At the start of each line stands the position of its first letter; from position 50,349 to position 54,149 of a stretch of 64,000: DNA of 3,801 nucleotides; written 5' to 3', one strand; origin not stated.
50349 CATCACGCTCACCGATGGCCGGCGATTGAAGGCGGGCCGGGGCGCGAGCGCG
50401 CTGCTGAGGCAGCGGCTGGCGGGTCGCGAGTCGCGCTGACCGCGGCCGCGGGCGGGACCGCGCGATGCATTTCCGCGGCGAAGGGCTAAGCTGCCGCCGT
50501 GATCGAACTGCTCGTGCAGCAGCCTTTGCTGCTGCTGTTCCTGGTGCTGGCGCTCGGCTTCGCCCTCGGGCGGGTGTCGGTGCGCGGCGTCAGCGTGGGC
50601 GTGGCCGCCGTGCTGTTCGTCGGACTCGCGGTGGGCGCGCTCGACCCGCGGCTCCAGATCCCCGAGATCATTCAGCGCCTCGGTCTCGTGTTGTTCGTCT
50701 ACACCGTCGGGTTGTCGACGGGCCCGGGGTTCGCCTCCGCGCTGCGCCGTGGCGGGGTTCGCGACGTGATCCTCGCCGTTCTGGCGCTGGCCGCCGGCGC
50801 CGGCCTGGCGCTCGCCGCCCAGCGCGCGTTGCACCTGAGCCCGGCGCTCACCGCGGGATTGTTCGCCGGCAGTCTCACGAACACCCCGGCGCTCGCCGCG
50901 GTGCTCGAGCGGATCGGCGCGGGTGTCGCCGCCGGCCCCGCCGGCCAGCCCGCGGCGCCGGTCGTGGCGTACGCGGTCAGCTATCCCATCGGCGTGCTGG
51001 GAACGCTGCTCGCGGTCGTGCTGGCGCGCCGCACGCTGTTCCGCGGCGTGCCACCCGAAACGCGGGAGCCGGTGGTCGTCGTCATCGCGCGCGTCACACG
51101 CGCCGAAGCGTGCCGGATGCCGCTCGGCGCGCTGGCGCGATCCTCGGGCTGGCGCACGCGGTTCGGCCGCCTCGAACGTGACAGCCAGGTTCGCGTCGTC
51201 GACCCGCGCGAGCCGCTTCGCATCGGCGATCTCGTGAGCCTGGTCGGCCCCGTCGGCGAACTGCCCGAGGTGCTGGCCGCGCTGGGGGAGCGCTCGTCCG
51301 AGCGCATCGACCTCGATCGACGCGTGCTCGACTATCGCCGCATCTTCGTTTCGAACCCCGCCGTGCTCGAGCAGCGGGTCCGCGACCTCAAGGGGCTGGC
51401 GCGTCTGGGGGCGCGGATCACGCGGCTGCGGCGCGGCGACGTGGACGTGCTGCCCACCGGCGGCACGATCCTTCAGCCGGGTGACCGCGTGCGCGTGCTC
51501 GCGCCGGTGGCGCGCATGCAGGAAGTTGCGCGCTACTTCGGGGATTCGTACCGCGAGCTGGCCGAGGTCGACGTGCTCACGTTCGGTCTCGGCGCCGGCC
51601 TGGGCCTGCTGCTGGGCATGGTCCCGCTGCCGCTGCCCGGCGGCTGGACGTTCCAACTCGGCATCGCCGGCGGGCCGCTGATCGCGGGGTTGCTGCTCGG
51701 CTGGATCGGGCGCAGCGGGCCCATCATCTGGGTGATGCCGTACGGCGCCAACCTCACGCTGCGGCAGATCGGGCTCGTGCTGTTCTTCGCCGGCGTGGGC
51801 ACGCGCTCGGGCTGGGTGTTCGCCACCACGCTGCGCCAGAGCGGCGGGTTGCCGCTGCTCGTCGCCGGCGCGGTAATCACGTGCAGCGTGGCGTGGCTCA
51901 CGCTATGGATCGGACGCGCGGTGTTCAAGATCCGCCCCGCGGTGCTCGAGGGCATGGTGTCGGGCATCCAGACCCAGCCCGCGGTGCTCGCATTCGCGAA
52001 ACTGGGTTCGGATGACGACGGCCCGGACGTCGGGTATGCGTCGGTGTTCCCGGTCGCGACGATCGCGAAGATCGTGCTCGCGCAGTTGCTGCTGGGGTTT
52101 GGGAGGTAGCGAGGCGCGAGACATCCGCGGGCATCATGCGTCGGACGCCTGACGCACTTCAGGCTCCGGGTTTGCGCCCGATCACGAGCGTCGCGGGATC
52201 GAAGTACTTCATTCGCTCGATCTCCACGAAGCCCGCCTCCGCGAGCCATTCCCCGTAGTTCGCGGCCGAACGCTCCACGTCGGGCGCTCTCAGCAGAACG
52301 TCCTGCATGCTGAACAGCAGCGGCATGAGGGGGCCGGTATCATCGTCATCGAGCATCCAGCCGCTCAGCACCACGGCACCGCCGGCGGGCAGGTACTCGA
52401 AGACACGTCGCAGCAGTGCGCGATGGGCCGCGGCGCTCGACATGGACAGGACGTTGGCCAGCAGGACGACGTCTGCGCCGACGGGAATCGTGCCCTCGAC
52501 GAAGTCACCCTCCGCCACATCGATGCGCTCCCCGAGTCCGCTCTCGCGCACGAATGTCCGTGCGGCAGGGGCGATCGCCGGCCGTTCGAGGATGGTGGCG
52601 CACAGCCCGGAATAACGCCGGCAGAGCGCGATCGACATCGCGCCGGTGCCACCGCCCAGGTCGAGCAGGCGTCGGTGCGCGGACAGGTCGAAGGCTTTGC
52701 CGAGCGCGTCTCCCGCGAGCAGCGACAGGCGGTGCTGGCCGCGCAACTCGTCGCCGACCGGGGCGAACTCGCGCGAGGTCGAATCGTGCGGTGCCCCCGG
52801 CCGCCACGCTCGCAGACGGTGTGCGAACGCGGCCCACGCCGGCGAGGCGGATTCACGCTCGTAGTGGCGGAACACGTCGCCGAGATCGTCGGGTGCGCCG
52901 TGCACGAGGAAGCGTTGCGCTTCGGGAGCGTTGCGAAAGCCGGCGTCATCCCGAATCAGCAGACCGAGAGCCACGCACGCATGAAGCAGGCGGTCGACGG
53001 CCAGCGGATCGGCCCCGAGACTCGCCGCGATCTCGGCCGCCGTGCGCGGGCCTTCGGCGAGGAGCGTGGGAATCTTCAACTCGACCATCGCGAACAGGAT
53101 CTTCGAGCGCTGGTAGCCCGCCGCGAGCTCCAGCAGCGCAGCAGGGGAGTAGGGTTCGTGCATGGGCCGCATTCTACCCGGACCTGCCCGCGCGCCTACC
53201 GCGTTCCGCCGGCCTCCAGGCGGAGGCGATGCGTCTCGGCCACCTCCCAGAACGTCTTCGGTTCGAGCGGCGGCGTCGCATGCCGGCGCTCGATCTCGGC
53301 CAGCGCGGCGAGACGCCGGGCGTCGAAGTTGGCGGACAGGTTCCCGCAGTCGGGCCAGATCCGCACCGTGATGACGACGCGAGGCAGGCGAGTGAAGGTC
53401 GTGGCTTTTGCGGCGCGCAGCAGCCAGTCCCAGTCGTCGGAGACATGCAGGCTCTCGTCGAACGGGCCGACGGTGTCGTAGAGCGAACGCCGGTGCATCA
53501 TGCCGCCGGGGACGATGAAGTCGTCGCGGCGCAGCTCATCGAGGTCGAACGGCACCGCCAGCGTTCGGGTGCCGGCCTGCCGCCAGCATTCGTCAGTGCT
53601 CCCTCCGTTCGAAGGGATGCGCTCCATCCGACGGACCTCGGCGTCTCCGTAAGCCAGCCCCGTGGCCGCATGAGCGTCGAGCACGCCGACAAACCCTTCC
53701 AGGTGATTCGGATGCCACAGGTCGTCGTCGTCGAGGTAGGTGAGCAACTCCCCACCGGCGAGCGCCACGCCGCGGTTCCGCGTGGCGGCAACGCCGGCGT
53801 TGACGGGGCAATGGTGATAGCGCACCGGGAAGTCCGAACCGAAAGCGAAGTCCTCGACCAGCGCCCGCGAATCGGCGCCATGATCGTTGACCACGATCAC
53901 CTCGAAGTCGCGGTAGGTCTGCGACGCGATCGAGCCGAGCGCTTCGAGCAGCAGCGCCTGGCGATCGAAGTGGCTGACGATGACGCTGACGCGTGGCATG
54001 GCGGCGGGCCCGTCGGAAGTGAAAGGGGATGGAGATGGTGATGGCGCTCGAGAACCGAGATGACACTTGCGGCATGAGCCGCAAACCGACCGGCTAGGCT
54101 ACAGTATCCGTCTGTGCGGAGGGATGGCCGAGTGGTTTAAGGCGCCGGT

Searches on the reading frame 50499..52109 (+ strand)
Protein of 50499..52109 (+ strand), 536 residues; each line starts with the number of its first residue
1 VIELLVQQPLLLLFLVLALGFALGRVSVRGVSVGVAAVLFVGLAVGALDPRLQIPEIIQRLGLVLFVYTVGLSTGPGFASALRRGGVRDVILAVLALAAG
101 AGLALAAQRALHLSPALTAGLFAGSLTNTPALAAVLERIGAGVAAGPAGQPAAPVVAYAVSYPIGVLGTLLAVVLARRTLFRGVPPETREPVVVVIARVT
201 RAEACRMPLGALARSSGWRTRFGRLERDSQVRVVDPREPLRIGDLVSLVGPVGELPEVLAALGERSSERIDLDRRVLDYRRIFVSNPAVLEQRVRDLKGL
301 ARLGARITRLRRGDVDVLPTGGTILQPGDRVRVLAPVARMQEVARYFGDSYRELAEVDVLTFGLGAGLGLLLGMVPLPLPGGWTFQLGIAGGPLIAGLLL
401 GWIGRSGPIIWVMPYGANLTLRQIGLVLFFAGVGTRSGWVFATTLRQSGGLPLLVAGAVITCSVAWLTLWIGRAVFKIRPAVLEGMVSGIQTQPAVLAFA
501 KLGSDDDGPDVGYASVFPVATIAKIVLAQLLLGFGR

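Call 53: search_protein_families(library=pfam, proteins=[window:50499-52109:+], max_evalue=0.0001)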
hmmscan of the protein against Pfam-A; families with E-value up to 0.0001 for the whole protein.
window:50499-52109:+ (536 aa): 2 families
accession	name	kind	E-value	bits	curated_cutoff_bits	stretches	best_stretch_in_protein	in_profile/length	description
PF06826.17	Asp-Al_Ex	-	1.1e-67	227.4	27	2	363-531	3-165/167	Predicted Permease Membrane Region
PF02080.26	TrkA_C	-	6.7e-13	48.8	27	1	284-348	7-71/71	TrkA-C domain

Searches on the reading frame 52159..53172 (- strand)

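Call 53: search_protein_families(library=pfam, proteins=[window:52159-53172:-], max_evalue=0.0001)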
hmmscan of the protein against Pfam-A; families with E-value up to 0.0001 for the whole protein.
window:52159-53172:- (337 aa): 5 families
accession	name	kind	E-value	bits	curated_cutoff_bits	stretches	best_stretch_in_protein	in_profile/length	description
PF00891.24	Methyltransf_2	-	1.7e-26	93.3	22.3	1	145-315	42-209/210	O-methyltransferase domain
PF08100.18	Dimerisation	-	6.9e-19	67.9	25.6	1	9-90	5-92/93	O-methyltransferase dimerisation domain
PF13489.12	Methyltransf_23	-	9.6e-07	29.1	27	1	147-319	3-140/164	Methyltransferase domain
PF08242.18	Methyltransf_12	-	2.8e-05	25.2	30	1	170-266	1-97/98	Methyltransferase domain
PF13649.12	Methyltransf_25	-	3.7e-05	24.8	27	1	170-265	2-97/97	Methyltransferase domain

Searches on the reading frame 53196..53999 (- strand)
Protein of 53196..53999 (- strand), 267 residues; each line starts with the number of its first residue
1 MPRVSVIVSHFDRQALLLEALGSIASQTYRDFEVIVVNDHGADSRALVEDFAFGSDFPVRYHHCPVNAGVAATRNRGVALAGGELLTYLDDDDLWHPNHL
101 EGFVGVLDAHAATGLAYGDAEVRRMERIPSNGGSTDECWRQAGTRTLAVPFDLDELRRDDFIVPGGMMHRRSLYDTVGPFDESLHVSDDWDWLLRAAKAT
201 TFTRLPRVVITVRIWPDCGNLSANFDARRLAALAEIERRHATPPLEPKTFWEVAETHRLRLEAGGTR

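Call 53: search_protein_families(library=pfam, proteins=[window:53196-53999:-], max_evalue=0.0001)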
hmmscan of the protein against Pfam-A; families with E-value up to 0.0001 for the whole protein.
window:53196-53999:- (267 aa): 3 families
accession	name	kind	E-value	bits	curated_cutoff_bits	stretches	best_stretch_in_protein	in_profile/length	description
PF00535.33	Glycos_transf_2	-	9.4e-24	84.7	23.3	1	5-114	1-110/168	Glycosyl transferase family 2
PF10111.15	Glyco_tranf_2_2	-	3.3e-12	46.9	27.3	1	18-105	16-104/276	Glycosyltransferase like family 2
PF13641.12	Glyco_tranf_2_3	-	1e-10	42.4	27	1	2-199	1-197/230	Glycosyltransferase like family 2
